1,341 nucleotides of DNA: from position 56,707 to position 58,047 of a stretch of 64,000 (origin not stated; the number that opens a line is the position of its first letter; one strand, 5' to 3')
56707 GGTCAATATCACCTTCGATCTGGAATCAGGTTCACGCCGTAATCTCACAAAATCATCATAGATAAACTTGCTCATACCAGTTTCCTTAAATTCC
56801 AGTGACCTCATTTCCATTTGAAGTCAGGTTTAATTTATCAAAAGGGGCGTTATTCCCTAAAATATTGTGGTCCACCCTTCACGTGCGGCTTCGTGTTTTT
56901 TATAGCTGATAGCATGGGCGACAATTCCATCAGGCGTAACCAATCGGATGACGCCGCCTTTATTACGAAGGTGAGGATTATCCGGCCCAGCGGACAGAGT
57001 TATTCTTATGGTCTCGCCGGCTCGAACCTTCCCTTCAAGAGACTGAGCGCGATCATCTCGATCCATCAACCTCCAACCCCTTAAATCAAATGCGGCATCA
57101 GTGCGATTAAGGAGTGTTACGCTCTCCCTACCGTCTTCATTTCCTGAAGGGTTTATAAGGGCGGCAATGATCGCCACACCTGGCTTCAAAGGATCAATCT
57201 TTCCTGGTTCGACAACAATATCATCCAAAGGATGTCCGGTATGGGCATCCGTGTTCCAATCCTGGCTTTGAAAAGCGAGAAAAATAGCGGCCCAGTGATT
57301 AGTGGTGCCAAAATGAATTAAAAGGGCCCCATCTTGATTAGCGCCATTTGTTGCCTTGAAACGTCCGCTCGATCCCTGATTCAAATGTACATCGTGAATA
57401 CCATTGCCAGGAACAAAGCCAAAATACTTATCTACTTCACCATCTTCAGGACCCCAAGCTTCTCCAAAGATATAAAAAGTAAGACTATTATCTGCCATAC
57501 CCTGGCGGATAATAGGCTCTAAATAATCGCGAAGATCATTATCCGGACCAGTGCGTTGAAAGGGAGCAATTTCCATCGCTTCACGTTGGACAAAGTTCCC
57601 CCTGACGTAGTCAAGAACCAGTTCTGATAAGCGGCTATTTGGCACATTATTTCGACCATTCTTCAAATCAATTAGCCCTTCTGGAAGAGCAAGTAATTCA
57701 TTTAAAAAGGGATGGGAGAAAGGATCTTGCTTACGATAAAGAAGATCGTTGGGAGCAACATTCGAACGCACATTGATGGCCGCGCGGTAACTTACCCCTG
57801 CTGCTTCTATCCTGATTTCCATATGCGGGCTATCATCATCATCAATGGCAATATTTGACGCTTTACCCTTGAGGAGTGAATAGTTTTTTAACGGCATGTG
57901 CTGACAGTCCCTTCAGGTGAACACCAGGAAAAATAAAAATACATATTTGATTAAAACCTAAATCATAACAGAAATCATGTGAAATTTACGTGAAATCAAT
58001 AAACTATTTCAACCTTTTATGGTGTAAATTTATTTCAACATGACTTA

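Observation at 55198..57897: Two-gene module: DUF2278(YukJ)-lamin-tail-domain protein followed by an SH3b + ComEC-type MBL hydrolase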

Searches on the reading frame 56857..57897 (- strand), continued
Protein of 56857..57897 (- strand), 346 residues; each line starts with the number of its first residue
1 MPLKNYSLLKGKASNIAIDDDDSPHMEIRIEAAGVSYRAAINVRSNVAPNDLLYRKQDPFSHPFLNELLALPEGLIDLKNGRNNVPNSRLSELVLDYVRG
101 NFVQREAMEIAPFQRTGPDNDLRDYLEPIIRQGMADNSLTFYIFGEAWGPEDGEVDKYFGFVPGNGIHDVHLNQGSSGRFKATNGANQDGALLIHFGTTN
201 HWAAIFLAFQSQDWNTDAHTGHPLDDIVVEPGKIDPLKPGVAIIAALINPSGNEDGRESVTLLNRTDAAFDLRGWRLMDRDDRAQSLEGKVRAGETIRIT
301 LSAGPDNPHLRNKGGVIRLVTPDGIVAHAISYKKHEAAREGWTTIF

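Call 103: search_solved_structures(query=L181:6079-7596:+, max_evalue=0.1)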
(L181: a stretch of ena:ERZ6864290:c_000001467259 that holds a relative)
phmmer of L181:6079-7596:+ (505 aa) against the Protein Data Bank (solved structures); distinct sequences matched with E-value up to 0.1: 3.
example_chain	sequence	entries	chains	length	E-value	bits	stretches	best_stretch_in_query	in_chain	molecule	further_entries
9ic4_A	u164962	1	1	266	8e-06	28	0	74-147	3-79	Competence protein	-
9vc6_A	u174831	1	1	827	7.8e-05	24.7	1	345-398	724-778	Competence protein ComEC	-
30bt_A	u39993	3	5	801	0.00015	23.7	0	72-147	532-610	Beta-lactamase-like domain | ComEC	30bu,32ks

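Call 108: find_related_loci(query=A1, collection=viral_contigs, flank=8000)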
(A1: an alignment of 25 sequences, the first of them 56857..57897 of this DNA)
Query A1 (346 aa) in viral_contigs; peptide patterns used: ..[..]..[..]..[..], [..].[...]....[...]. (x = any residue, [..] = any of these).
52 stretches matched a pattern; 2 encode a relative of the query (tblastn E <= 1e-3); 2 distinct loci.
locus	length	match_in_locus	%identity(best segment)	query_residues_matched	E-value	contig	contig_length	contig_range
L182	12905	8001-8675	38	6-221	2e-40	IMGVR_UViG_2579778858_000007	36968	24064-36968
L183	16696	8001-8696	31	6-221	1e-30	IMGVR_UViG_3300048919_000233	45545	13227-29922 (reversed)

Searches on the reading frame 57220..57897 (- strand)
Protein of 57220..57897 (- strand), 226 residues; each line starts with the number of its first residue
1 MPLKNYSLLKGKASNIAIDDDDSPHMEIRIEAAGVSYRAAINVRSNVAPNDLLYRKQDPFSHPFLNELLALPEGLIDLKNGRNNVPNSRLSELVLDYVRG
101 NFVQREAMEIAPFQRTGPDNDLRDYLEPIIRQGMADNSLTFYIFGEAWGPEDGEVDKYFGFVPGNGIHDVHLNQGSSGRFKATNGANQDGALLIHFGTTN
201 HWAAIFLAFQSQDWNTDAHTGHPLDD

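Call 91: search_dna_similar(query=window:57220-57897:-, collection=plasmids, mode=protein, rows=spread, max_rows=25, max_evalue=0.00001)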
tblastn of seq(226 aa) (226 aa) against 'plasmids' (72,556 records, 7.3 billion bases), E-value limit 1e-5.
Records with a match: 52; places in all: 67; records where one place covers at least 80% of the query: 51.
Best place of each record, by identity: <60% 52.
By first word of the organism name: Bacillus 26; Rhizobium 7; Caballeronia 7; Mesorhizobium 2; Streptomyces 1; Comamonadaceae 1; Asticcacaulis 1; Embleya 1; Methylobacterium 1; Microvirga 1; and 4 more.
By predicted mobility (MOB-suite, as given by PLSDB): non-mobilizable 43; mobilizable 5; conjugative 4.
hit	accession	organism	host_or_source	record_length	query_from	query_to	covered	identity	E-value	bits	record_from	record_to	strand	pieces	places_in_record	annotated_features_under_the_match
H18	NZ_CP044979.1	Bacillus thuringiensis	whole organism,soil sample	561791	1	222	98%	44.8%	2e-51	185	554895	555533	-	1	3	YukJ family protein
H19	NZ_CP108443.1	Streptomyces sp. NBC_01276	-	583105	1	225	100%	44.1%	7e-54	192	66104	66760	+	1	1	DUF2278 family protein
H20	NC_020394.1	Bacillus thuringiensis serovar thuringiensis str. IS5056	-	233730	1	222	98%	44.4%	1e-50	182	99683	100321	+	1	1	YukJ family protein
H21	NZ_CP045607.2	Bacillus cereus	Whole organism,soil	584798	1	222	98%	44.4%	1e-50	182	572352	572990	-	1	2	YukJ family protein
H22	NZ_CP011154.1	Bacillus cereus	cell culture,soil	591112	1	222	98%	44.4%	1e-50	182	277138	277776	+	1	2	YukJ family protein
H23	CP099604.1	Comamonadaceae bacterium OTU4NAUVB1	Arabidopsis thaliana,pure culture,leaf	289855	1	225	100%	43.1%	1e-55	197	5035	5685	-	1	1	DUF2278 family protein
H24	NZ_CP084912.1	Asticcacaulis sp. AND118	pure culture,water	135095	1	224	99%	42.9%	7e-55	195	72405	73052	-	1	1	DUF2278 family protein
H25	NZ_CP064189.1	Rhizobium sp. 007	Onobrychis viciifolia,cell culture,root ...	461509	1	217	96%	43.8%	4e-50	181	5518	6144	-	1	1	DUF2278 family protein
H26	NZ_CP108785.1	Embleya sp. NBC_00888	-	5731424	1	225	100%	41.4%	2e-46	171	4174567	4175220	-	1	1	none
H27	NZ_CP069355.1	Microvirga sp. VF16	Vachellia farnesiana,Cell culture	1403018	1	221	98%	41.4%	7e-49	177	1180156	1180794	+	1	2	none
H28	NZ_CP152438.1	Bacillus sp. BR3(2024)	-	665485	1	226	100%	39.6%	2e-42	159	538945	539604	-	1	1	YukJ family protein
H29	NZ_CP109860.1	Priestia megaterium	dendrobium,mixed culture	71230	1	224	99%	39.0%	1e-42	160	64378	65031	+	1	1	YukJ family protein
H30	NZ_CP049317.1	Caballeronia sp. SBC2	whole organism,soil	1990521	5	224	97%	39.2%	5e-39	149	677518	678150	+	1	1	none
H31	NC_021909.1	Rhizobium etli bv. mimosae str. Mim1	Mimosa affinis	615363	1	223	99%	38.4%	1e-42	159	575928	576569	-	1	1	DUF2278 family protein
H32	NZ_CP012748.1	Paraburkholderia caribensis MBA4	soil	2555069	1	224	99%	37.8%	2e-36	142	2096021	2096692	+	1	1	none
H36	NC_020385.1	Bacillus thuringiensis serovar thuringiensis str. IS5056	-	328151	1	224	99%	33.9%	1e-30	125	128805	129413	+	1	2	YukJ family protein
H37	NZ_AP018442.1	Undibacterium sp. YM2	-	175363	1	224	99%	29.2%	5e-14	77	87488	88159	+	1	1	DUF2278 family protein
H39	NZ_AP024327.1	Caballeronia sp. NK8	-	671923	1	224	99%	27.7%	7e-6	54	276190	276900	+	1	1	DUF2278 family protein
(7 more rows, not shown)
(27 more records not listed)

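Call 92: get_annotated_region(hit=H18, flank=6000)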
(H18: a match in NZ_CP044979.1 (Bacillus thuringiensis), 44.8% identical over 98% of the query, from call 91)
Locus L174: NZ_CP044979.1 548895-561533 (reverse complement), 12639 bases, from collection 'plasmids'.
description: Bacillus thuringiensis strain BT62 plasmid pBT62A, complete sequence
organism: Bacillus thuringiensis (NCBI taxid 1428)
taxonomy: Bacteria; Bacillota; Bacilli; Bacillales; Bacillaceae; Bacillus; Bacillus thuringiensis
host: -; source: whole organism,soil sample; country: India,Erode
typing (MOB-suite, as given by PLSDB): non-mobilizable; replicon rep_cluster_125; mating-pair formation MPF_T
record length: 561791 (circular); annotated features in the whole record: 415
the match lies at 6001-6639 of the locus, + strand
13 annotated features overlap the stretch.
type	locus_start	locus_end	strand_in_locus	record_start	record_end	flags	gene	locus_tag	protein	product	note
CDS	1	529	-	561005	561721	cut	-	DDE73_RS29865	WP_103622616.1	response regulator transcription factor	GO:0000160 - phosphorelay signal transduction system [Evidence IEA]; GO:0006355 - regulation of DNA-templated ...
CDS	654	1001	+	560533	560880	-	-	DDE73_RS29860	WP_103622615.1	hypothetical protein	-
CDS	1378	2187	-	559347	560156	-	-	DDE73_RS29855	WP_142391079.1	class I SAM-dependent methyltransferase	-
CDS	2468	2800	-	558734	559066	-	-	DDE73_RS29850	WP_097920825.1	hypothetical protein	-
CDS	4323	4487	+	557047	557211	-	-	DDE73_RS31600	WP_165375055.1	hypothetical protein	-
CDS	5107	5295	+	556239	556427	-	-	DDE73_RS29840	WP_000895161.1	hypothetical protein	-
CDS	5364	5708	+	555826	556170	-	-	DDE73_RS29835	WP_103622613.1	hypothetical protein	-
CDS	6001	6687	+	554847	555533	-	-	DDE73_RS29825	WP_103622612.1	YukJ family protein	-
CDS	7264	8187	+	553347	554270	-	-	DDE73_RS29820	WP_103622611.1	M28 family metallopeptidase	-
CDS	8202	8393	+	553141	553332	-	-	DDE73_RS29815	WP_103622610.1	hypothetical protein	-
CDS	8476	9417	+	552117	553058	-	-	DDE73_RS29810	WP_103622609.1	zinc metalloprotease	-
CDS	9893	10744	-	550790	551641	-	-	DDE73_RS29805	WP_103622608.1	phospholipase C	-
CDS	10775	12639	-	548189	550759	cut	-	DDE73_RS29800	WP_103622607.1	FtsX-like permease family protein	-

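Call 93: get_annotated_region(hit=H36, flank=6000)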
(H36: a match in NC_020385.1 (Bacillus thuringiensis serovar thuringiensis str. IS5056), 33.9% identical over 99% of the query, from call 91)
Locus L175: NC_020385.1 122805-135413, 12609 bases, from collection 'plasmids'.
description: Bacillus thuringiensis serovar thuringiensis str. IS5056 plasmid pIS56-328, complete sequence
organism: Bacillus thuringiensis serovar thuringiensis str. IS5056 (NCBI taxid 1286404)
taxonomy: Bacteria; Bacillota; Bacilli; Bacillales; Bacillaceae; Bacillus; Bacillus thuringiensis; Bacillus thuringiensis serovar thuringiensis str. IS5056
host: -; source: -; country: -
typing (MOB-suite, as given by PLSDB): non-mobilizable; replicon rep_cluster_1721
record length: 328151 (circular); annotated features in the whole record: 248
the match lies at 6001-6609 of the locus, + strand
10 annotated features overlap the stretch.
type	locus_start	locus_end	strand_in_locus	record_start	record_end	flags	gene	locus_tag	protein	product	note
CDS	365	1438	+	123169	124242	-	xerS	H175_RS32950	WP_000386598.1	tyrosine recombinase XerS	GO:0015074 - DNA integration [Evidence IEA]; GO:0006310 - DNA recombination [Evidence IEA]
CDS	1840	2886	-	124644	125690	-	-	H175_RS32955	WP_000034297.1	M4 family metallopeptidase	-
CDS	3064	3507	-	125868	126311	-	-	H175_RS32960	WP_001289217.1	hypothetical protein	-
CDS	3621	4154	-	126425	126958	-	-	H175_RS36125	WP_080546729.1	histidine phosphatase family protein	-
CDS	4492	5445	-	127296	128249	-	-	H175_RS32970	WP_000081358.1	S8 family peptidase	-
CDS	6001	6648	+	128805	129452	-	-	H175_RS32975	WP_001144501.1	YukJ family protein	-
CDS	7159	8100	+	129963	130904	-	-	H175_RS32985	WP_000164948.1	endonuclease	-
CDS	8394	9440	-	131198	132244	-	-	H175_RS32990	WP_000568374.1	SpoIID/LytB domain-containing protein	-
CDS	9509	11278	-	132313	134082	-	-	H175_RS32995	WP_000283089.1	peptidoglycan-binding protein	-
CDS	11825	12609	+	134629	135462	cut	-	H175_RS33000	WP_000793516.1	peptidoglycan-binding protein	-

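Call 94: get_annotated_region(hit=H37, flank=5000)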
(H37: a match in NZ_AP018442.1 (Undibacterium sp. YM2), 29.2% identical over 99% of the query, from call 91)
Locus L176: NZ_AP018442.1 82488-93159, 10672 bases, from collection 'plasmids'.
description: Undibacterium sp. YM2 plasmid pUYM01, complete sequence
organism: Undibacterium sp. YM2 (NCBI taxid 2058625)
taxonomy: Bacteria; Pseudomonadota; Betaproteobacteria; Burkholderiales; Oxalobacteraceae; Undibacterium; Undibacterium sp. YM2
host: -; source: -; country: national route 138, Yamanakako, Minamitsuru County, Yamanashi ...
typing (MOB-suite, as given by PLSDB): non-mobilizable
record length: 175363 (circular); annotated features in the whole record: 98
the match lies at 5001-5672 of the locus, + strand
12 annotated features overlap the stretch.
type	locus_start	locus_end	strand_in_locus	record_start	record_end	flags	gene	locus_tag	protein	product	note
CDS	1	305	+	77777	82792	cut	-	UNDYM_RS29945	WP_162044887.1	FliJ family protein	-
CDS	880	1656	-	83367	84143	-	ubiE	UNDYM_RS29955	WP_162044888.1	bifunctional demethylmenaquinone methyltransferase/2-methoxy-6-polyprenyl-1,4-benzoquinol methylase UbiE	GO:0042372 - phylloquinone biosynthetic process [Evidence IEA]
CDS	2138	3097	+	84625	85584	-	-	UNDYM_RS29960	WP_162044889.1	hypothetical protein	-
CDS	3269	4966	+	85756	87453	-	-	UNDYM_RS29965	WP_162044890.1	phospholipase D-like domain-containing protein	-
CDS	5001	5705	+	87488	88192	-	-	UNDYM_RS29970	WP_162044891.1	DUF2278 family protein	-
CDS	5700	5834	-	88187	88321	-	-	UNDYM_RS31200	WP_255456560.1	hypothetical protein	-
CDS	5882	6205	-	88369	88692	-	-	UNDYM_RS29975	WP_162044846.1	hypothetical protein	-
CDS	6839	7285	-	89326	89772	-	-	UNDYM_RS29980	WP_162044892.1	hypothetical protein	-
CDS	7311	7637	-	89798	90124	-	-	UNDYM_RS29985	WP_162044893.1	hypothetical protein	-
CDS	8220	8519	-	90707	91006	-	-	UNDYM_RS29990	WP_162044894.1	hypothetical protein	-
CDS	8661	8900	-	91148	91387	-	-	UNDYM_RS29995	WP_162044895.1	hypothetical protein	-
CDS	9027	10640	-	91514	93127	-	-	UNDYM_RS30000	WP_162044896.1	tetratricopeptide repeat protein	-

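Call 95: get_annotated_region(hit=H39, flank=5000)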
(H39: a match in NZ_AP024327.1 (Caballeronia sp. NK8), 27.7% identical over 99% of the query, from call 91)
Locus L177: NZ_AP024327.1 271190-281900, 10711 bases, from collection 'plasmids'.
description: Caballeronia sp. NK8 plasmid pNK83, complete sequence
organism: Caballeronia sp. NK8 (NCBI taxid 140098)
taxonomy: Bacteria; Pseudomonadota; Betaproteobacteria; Burkholderiales; Burkholderiaceae; Caballeronia; Caballeronia sp. NK8
host: -; source: -; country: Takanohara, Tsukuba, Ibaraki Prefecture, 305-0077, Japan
typing (MOB-suite, as given by PLSDB): non-mobilizable
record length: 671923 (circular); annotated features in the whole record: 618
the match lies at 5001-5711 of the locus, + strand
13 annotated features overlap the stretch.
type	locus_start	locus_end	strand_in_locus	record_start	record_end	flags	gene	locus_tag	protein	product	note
CDS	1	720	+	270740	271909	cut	-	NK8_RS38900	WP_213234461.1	FAD-dependent oxidoreductase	-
CDS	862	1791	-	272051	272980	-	-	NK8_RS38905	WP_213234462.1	LysR substrate-binding domain-containing protein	-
CDS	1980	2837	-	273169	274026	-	-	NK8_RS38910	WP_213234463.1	oxidoreductase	-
CDS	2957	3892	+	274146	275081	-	-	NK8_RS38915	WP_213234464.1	LysR family transcriptional regulator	-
CDS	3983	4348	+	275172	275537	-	-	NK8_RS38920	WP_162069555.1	BON domain-containing protein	-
CDS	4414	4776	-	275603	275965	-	-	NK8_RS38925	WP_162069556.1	NUDIX domain-containing protein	-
CDS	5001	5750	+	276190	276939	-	-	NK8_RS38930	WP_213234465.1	DUF2278 family protein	-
CDS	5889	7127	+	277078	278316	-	-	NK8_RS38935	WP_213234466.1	multidrug effflux MFS transporter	GO:0055085 - transmembrane transport [Evidence IEA]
CDS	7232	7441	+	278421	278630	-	-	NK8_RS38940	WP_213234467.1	hypothetical protein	-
CDS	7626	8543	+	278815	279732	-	-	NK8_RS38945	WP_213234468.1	ABC transporter permease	-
CDS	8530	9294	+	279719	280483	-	-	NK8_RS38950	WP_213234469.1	ABC transporter ATP-binding protein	-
CDS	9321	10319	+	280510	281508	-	-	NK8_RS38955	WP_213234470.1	ABC transporter substrate-binding protein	-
CDS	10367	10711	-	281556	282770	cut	-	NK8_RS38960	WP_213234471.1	SfnB family sulfur acquisition oxidoreductase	GO:0006790 - sulfur compound metabolic process [Evidence IEA]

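Call 96: get_annotated_region(hit=H29, flank=5000)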
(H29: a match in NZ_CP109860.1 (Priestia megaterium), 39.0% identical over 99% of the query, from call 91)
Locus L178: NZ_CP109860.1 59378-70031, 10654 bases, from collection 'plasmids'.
description: Priestia megaterium strain 207 plasmid unnamed1, complete sequence
organism: Priestia megaterium (NCBI taxid 1404)
taxonomy: Bacteria; Bacillota; Bacilli; Bacillales; Bacillaceae; Priestia; Priestia megaterium
host: -; source: dendrobium,mixed culture; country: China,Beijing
typing (MOB-suite, as given by PLSDB): non-mobilizable
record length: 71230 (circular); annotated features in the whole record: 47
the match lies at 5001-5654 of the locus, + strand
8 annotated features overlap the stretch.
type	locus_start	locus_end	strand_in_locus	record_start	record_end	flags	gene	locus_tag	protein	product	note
CDS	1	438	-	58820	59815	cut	-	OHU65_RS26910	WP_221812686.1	S8 family peptidase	-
CDS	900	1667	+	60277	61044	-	-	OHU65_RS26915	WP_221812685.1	hypothetical protein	-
CDS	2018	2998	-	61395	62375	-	-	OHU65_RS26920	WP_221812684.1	zinc metalloprotease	-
CDS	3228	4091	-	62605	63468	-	-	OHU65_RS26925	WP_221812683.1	M28 family metallopeptidase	-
CDS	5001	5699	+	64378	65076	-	-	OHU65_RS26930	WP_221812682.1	YukJ family protein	-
CDS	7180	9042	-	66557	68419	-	-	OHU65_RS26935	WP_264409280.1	peptidoglycan-binding domain-containing protein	-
CDS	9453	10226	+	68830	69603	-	-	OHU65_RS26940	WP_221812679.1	hypothetical protein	-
CDS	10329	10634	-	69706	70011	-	-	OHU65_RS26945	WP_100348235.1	hypothetical protein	-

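Call 98: search_solved_structures(query=L176:3269-4966:+, max_evalue=0.01)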
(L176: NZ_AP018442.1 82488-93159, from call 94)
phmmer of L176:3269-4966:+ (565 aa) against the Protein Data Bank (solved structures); distinct sequences matched with E-value up to 0.01: 0.
